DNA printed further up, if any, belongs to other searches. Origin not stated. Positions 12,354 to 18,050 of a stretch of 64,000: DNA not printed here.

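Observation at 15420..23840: Mosaic identity between the tandem giant genes: the 3-prime 2.5 kb plus terminator are near-identical while the 5-prime 2.9 kb have diverged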

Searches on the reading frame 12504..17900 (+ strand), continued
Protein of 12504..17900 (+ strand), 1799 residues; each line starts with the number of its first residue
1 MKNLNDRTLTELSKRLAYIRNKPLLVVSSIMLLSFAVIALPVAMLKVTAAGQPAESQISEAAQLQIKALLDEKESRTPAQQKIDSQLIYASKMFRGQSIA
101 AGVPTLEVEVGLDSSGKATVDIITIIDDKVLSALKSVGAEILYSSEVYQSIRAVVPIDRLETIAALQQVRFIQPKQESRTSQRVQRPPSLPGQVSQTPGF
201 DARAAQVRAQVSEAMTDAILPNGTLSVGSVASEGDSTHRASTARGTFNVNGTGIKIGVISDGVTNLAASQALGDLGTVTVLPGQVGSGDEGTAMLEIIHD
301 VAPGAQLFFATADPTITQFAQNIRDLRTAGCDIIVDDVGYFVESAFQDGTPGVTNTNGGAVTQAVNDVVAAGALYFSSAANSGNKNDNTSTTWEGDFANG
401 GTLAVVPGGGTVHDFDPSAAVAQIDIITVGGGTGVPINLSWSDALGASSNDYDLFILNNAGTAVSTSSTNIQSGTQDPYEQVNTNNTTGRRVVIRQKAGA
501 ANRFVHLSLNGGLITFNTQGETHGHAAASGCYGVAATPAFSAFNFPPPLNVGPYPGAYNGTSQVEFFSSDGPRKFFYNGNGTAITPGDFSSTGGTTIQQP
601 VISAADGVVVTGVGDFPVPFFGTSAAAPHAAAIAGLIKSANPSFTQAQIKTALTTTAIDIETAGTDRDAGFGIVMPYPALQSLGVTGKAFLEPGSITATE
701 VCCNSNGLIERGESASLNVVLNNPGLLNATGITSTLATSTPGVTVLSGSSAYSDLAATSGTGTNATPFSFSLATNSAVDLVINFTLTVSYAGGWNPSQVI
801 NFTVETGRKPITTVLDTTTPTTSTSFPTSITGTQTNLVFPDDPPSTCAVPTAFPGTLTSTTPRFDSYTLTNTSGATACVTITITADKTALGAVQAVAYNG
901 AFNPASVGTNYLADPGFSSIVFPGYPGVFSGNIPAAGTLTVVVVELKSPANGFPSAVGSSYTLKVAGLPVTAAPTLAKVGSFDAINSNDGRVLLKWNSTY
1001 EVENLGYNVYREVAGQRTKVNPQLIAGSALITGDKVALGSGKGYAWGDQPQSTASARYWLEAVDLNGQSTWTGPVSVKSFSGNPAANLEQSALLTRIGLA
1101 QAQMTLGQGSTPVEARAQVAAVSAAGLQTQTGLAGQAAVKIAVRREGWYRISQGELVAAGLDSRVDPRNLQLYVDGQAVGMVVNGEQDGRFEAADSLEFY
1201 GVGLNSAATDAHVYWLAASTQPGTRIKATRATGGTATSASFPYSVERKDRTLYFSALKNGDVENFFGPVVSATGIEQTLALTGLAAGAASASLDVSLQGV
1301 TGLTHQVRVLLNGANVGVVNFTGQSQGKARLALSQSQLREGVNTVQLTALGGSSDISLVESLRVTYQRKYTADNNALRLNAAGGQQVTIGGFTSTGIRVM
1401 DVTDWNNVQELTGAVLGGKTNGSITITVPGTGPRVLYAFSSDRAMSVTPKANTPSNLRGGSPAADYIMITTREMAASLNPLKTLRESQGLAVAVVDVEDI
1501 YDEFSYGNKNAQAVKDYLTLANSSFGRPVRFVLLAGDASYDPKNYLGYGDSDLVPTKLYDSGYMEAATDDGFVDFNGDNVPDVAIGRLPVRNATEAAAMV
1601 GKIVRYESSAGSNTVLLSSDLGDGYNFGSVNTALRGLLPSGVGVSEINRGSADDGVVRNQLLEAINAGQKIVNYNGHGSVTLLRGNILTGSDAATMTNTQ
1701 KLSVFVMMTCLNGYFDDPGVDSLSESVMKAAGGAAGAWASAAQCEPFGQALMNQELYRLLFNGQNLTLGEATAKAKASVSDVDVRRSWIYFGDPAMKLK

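Call 17: find_homologous_proteins(query=window:12504-17900:+, max_evalue=1e-10)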
Query window:12504-17900:+ (1799 aa): 1854 proteins with E <= 1e-10 among 8000 candidates; the best 120 are listed.
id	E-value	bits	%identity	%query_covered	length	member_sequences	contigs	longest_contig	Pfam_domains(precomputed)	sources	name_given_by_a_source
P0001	0.0e+0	3360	85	100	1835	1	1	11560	PF01364.25,PF00082.28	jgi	jgi:hypothetical protein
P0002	0.0e+0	2984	76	100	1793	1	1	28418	PF01364.25,PF00082.28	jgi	jgi:hypothetical protein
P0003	0.0e+0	2927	76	98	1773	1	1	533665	PF01364.25,PF00082.28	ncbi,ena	-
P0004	0.0e+0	2436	63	100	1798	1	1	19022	PF01364.25,PF00082.28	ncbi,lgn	-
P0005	0.0e+0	2286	100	59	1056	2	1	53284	PF00082.28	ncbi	ncbi:MAG: S8 family serine peptidase, partial [Blastocatellia bacterium]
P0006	0.0e+0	2152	58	100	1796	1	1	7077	PF01364.25,PF00082.28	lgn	-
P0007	0.0e+0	1951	55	97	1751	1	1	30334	PF01364.25,PF00082.28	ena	-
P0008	0.0e+0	1613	72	59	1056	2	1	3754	PF00082.28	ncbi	ncbi:MAG: S8 family serine peptidase, partial [Blastocatellia bacterium]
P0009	0.0e+0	1525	69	57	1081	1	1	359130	PF00082.28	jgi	jgi:hypothetical protein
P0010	0.0e+0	1520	76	51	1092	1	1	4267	PF13620.13,PF17210.10,PF00082.28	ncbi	ncbi:MAG: S8 family serine peptidase [Acidobacteriota bacterium]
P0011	0.0e+0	1513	74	52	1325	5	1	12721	PF13620.13,PF13946.12,PF00082.28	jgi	-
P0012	0.0e+0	1508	72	54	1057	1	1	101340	PF00082.28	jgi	jgi:hypothetical protein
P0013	0.0e+0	1481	71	54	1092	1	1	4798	PF00082.28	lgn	-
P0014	0.0e+0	1474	74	52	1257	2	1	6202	PF13620.13,PF17210.10,PF13946.12,PF00082.28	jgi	jgi:hypothetical protein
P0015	0.0e+0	1455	73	52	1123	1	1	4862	PF00082.28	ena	-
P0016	0.0e+0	1446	71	53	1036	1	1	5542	PF13620.13,PF00082.28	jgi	jgi:Subtilase family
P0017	0.0e+0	1433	70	53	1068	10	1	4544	PF13620.13,PF00082.28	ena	-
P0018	0.0e+0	1431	68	55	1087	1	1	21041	PF13620.13,PF00082.28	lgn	-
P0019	0.0e+0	1426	73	51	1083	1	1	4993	PF13620.13,PF17210.10,PF00082.28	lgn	-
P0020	0.0e+0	1366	66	54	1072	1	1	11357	PF13620.13,PF00082.28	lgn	-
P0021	0.0e+0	1327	64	54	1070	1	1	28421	PF13620.13,PF00082.28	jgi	jgi:hypothetical protein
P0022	0.0e+0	1267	62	54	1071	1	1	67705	PF13620.13,PF00082.28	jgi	jgi:Subtilase family/Carboxypeptidase regulatory-like domain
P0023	0.0e+0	1162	47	46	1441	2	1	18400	PF01364.25,PF00082.28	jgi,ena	-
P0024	0.0e+0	1160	45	46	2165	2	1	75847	PF01364.25,PF00082.28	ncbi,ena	-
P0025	0.0e+0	1133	43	46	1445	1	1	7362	PF01364.25,PF00082.28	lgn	-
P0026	0.0e+0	1132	59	52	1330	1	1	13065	PF13620.13,PF13946.12,PF00082.28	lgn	-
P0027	0.0e+0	1100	58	54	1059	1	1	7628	PF13620.13,PF00082.28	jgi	-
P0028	0.0e+0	1076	56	53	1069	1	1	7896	PF00082.28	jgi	jgi:hypothetical protein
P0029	0.0e+0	1073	57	54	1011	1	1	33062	PF13620.13,PF00082.28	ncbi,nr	ncbi:MAG: S8 family serine peptidase [Acidobacteria bacterium]|nr:S8 family serine peptidase [Acidob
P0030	0.0e+0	1072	60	51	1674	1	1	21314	PF07452.18,PF00932.26,PF03160.21,PF13946.12,PF00082.28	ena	-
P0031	0.0e+0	1058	56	53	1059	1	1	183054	PF13620.13,PF00082.28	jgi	jgi:hypothetical protein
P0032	0.0e+0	1047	58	51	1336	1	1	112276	PF02494.23,PF00082.28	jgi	jgi:hypothetical protein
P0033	0.0e+0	1040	56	53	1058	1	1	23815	PF13620.13,PF00082.28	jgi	-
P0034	0.0e+0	1034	53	58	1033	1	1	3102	PF00082.28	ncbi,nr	ncbi:MAG TPA: S8 family serine peptidase, partial [Blastocatellia bacterium]|nr:S8 family serine pep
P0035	0.0e+0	1033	58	51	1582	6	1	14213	PF00932.26,PF03160.21,PF13946.12,PF00082.28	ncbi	-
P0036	0.0e+0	1016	54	55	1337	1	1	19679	PF13620.13,PF13946.12,PF00082.28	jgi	jgi:hypothetical protein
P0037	6.8e-298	1010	55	55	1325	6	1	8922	PF13620.13,PF13946.12,PF00082.28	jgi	jgi:hypothetical protein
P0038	1.0e-297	1010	56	53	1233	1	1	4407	PF02494.23,PF00082.28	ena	-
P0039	6.3e-297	1007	55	53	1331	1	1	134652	PF13715.13,PF13620.13,PF13946.12,PF00082.28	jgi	jgi:Carboxypeptidase regulatory-like domain/Subtilase family/Domain of unknown function (DUF4214)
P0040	9.2e-297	1006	57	51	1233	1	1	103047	PF02494.23,PF00082.28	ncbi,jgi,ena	-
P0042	5.0e-293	994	58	51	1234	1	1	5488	PF02494.23,PF00082.28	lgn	-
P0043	1.8e-292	992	39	49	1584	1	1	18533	PF01364.25,PF00082.28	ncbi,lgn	-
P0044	1.0e-290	986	56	51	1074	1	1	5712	PF13620.13,PF00082.28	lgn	-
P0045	1.2e-290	986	54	52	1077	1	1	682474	PF13620.13,PF00082.28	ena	-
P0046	7.0e-290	984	53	54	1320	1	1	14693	PF13620.13,PF17210.10,PF13946.12,PF00082.28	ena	-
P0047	2.8e-288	978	54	51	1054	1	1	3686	PF13620.13,PF00082.28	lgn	-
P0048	7.2e-287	974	54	51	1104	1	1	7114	PF13715.13,PF13620.13,PF00082.28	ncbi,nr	ncbi:MAG TPA: S8 family serine peptidase, partial [Pyrinomonadaceae bacterium]|nr:S8 family serine p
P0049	7.5e-286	970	54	53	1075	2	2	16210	PF00082.28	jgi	jgi:hypothetical protein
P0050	3.4e-284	965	62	43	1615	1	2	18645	PF03160.21,PF14339.13,PF13946.12,PF00082.28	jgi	-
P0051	4.7e-284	964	54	51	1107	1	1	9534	PF13620.13,PF00082.28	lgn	-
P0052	1.2e-283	963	53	53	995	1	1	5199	PF00082.28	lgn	-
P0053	8.6e-283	960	54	51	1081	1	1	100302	PF00082.28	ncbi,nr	ncbi:MAG: S8 family serine peptidase [Acidobacteria bacterium]|nr:S8 family serine peptidase [Acidob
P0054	6.2e-281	954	53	54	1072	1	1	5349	PF13620.13,PF00082.28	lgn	-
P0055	6.5e-281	954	54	53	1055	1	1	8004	PF13620.13,PF00082.28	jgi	jgi:hypothetical protein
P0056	1.9e-280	952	56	52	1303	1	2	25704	PF02494.23,PF00082.28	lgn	-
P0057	8.1e-280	950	53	54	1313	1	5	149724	PF13715.13,PF13620.13,PF13946.12,PF00082.28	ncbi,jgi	jgi:hypothetical protein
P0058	8.8e-280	950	55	51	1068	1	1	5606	PF13620.13,PF00082.28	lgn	-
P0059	3.8e-279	948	54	51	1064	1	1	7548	PF13620.13,PF00082.28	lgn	-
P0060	1.9e-278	946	53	51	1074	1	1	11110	PF13620.13,PF00082.28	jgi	jgi:Subtilase family/Carboxypeptidase regulatory-like domain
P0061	1.5e-277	943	55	51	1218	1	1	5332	PF00082.28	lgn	-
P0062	3.9e-277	941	54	52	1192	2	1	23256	PF02494.23,PF00082.28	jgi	jgi:hypothetical protein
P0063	1.1e-275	936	53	51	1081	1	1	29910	PF13620.13,PF17210.10,PF00082.28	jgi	jgi:hypothetical protein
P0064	1.3e-274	933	61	43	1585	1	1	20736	PF03160.21,PF13946.12,PF00082.28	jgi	jgi:hypothetical protein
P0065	1.8e-274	932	61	43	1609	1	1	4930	PF03160.21,PF13946.12,PF00082.28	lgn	-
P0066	2.0e-274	932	56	51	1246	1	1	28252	PF02494.23,PF00082.28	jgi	jgi:hypothetical protein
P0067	6.2e-274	931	59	44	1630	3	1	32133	PF03160.21,PF13946.12,PF00082.28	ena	-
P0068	1.1e-273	930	61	42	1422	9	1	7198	PF00082.28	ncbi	-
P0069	1.0e-272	927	58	46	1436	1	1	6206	PF00932.26,PF03160.21,PF13946.12,PF00082.28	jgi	jgi:hypothetical protein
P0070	3.9e-272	925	58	44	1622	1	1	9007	PF03160.21,PF14339.13,PF13946.12,PF00082.28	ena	-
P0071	4.0e-272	925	53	54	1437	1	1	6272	PF00082.28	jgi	jgi:hypothetical protein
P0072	8.5e-272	924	54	51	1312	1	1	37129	PF02494.23,PF00082.28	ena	-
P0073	9.2e-272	923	59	43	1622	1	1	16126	PF03160.21,PF14339.13,PF13946.12,PF00082.28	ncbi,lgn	ncbi:MAG: Calx-beta domain-containing protein [bacterium]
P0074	2.1e-271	922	59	43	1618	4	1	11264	PF03160.21,PF14339.13,PF13946.12,PF00082.28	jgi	-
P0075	8.0e-271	920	58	44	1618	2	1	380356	PF03160.21,PF14339.13,PF13946.12,PF00082.28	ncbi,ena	-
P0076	8.3e-271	920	59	44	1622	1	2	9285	PF03160.21,PF14339.13,PF13946.12,PF00082.28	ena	-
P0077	1.0e-269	917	59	44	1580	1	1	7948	PF03160.21,PF14339.13,PF13946.12,PF00082.28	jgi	jgi:hypothetical protein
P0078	1.1e-269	917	61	43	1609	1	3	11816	PF03160.21,PF14339.13,PF13946.12,PF00082.28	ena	-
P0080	8.5e-269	914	60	43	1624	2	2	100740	PF03160.21,PF13946.12,PF00082.28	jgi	jgi:hypothetical protein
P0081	9.7e-269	913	51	54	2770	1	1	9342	PF05345.19,PF00082.28,PF20144.6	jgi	jgi:hypothetical protein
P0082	2.1e-268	912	53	52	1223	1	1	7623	PF02494.23,PF00082.28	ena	-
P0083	3.1e-268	912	52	52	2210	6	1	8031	PF19190.7,PF13004.14,PF14870.13,PF00082.28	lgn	-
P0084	4.3e-268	911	57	44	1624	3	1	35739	PF03160.21,PF14339.13,PF13946.12,PF00082.28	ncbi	-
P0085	5.6e-268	911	60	43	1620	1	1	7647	PF03160.21,PF13946.12,PF00082.28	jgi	jgi:hypothetical protein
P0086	7.6e-268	911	54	53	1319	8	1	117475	PF16640.12,PF00082.28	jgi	jgi:hypothetical protein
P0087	1.0e-267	910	54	51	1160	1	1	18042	PF00082.28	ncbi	-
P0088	8.0e-267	907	59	43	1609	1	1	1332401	PF03160.21,PF13946.12,PF00082.28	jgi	jgi:hypothetical protein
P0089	2.2e-266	906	54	51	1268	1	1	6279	PF02494.23,PF00082.28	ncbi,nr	ncbi:MAG TPA: HYR domain-containing protein, partial [Blastocatellia bacterium]|nr:HYR domain-contai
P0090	2.2e-266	906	54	51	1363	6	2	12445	PF00082.28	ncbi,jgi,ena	-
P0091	2.5e-266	905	54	53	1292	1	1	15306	PF00082.28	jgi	jgi:hypothetical protein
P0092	2.5e-266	905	60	43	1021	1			PF00082.28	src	-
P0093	2.9e-266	905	59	43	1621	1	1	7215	PF03160.21,PF14339.13,PF13946.12,PF00082.28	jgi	-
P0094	3.3e-266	905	51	53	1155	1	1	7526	PF00082.28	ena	-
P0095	3.6e-266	905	60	43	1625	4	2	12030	PF03160.21,PF14339.13,PF13946.12,PF00082.28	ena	-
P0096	9.5e-266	904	57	44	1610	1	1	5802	PF03160.21,PF14339.13,PF13946.12,PF00082.28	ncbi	-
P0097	9.9e-266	904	60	42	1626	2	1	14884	PF03160.21,PF13946.12,PF00082.28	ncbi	-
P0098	1.4e-265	903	51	54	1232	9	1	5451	PF00082.28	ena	-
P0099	3.1e-265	902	52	53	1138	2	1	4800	PF00082.28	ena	-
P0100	6.0e-265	901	52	52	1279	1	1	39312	PF13620.13,PF13946.12,PF00082.28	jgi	jgi:hypothetical protein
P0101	8.4e-265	900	37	45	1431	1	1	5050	PF01364.25,PF00082.28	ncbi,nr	ncbi:MAG: S8 family serine peptidase [Deltaproteobacteria bacterium]|nr:S8 family serine peptidase [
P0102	1.4e-264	900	60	42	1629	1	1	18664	PF03160.21,PF13946.12,PF00082.28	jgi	jgi:hypothetical protein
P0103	1.5e-264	900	52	54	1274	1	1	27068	PF02494.23,PF00082.28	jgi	jgi:hypothetical protein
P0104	1.5e-264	900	51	53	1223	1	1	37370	PF00082.28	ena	-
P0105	1.5e-264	900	52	52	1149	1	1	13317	PF00082.28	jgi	jgi:hypothetical protein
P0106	1.8e-264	899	53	53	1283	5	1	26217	PF16640.12,PF00082.28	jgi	jgi:hypothetical protein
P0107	2.2e-264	899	51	53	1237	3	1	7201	PF00082.28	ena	-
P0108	2.3e-264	899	51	54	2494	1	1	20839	PF00082.28,PF20144.6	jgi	jgi:hypothetical protein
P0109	3.5e-264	898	58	44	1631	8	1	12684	PF03160.21,PF14339.13,PF13946.12,PF00082.28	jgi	-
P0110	5.4e-264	898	57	44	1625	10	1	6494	PF03160.21,PF13946.12,PF00082.28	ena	-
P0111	9.2e-264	897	53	51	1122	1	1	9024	PF00082.28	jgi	jgi:hypothetical protein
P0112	1.1e-263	897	59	43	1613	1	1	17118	PF03160.21,PF14339.13,PF13946.12,PF00082.28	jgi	jgi:hypothetical protein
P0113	1.7e-263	896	59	43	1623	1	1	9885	PF03160.21,PF13946.12,PF00082.28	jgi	jgi:hypothetical protein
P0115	7.6e-263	894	58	43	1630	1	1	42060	PF03160.21,PF13946.12,PF00082.28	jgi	jgi:hypothetical protein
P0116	1.6e-262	893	59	43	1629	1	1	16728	PF03160.21,PF13946.12,PF00082.28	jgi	jgi:hypothetical protein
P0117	2.1e-262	892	57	44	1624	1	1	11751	PF03160.21,PF13946.12,PF00082.28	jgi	jgi:hypothetical protein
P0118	4.5e-262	891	55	51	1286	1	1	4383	PF16640.12,PF00082.28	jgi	jgi:hypothetical protein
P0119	8.4e-262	890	52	53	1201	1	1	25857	PF00082.28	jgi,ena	-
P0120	1.1e-261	890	52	52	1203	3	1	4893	PF00082.28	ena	-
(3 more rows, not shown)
